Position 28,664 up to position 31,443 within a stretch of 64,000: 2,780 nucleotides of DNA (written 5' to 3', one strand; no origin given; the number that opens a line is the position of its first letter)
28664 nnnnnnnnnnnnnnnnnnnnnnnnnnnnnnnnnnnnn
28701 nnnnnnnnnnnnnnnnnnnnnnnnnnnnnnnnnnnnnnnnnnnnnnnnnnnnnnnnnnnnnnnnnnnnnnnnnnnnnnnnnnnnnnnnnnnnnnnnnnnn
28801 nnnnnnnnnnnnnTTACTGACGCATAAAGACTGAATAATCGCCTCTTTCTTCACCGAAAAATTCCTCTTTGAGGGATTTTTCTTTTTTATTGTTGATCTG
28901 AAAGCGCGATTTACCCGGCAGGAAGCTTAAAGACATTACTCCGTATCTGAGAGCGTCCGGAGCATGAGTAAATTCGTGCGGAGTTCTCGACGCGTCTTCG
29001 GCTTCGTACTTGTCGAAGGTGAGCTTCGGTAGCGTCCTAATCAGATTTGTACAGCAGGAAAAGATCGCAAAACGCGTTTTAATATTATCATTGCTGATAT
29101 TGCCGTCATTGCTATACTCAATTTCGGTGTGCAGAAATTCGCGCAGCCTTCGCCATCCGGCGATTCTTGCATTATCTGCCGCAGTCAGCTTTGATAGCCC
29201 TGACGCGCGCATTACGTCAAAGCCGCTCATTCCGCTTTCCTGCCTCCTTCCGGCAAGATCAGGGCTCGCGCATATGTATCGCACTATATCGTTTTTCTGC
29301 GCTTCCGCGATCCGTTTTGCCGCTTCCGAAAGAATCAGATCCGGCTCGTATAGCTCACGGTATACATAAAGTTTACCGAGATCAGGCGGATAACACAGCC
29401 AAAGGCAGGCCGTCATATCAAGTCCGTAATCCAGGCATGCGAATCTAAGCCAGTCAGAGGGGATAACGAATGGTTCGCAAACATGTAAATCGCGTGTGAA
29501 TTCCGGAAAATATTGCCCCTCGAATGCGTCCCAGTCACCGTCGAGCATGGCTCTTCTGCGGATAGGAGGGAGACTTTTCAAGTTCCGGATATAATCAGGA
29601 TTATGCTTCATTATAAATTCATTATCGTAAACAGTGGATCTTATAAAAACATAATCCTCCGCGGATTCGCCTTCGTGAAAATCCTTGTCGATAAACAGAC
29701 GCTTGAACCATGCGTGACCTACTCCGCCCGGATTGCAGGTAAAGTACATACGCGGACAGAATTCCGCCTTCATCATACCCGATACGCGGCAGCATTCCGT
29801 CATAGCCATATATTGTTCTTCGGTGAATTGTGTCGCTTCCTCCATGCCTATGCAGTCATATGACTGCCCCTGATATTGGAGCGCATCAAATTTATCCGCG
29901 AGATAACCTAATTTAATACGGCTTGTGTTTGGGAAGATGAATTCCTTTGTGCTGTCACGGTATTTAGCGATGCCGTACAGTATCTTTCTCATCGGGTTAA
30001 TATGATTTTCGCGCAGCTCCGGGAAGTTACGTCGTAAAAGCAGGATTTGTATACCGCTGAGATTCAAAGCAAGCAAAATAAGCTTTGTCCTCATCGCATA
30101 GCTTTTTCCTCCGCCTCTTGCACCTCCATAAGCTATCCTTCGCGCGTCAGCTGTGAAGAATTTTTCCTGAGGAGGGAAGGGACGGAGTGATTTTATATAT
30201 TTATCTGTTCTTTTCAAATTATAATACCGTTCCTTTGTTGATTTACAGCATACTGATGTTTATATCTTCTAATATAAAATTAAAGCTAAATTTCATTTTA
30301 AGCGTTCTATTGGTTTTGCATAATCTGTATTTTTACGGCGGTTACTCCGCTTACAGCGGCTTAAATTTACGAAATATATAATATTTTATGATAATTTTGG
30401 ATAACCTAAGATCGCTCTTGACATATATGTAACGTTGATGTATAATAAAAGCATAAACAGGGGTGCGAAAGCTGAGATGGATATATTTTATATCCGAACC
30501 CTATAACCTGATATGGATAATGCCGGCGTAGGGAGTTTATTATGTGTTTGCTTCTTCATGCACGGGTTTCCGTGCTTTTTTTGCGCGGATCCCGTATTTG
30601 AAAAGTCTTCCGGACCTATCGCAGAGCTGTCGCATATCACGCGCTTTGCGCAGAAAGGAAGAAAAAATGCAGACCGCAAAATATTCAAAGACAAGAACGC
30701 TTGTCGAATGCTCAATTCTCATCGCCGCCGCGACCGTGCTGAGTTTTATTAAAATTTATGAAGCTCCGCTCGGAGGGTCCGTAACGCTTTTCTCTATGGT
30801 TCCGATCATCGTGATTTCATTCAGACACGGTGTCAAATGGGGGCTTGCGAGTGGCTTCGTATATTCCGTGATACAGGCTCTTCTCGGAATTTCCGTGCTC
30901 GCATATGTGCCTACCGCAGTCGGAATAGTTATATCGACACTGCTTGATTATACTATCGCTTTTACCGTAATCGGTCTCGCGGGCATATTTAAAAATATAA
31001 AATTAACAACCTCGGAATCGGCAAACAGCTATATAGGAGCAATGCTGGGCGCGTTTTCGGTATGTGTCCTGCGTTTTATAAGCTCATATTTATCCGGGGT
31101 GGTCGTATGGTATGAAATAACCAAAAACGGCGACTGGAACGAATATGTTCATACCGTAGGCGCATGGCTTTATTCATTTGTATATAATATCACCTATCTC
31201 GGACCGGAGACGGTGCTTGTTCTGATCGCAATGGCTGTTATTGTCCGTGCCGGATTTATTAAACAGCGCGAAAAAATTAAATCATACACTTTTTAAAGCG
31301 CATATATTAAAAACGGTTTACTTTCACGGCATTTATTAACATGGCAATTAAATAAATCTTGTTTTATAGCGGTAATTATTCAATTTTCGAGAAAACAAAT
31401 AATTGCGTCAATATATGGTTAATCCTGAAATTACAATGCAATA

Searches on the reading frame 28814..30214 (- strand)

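Call 76: search_protein_families(library=pfam, proteins=[window:28814-30214:-], max_evalue=0.00001)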
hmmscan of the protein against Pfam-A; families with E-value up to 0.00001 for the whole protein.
window:28814-30214:- (466 aa): 2 families
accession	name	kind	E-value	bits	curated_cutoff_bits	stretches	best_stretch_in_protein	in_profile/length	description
PF04466.19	Terminase_3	-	1.4e-13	51.3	23.2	1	27-226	6-200/201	Phage terminase large subunit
PF03237.21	Terminase_6N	-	6.4e-12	46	22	1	29-239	2-211/215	Terminase large subunit, T4likevirus-type, N-terminal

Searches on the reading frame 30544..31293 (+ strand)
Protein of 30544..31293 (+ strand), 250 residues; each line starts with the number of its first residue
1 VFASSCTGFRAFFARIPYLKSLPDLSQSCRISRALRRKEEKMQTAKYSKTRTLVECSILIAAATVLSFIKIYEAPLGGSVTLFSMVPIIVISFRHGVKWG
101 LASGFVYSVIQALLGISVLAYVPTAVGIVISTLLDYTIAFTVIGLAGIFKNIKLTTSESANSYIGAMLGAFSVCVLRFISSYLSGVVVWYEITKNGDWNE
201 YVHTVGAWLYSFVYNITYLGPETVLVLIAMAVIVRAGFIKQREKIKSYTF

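Call 76: search_protein_families(library=pfam, proteins=[window:30544-31293:+], max_evalue=0.00001)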
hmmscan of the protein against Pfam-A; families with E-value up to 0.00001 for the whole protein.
window:30544-31293:+ (250 aa): 1 family
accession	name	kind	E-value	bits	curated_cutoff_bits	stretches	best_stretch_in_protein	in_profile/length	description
PF09515.15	Thia_YuaJ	-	1.3e-34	120.3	25.8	1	53-235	1-170/177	Thiamine transporter protein (Thia_YuaJ)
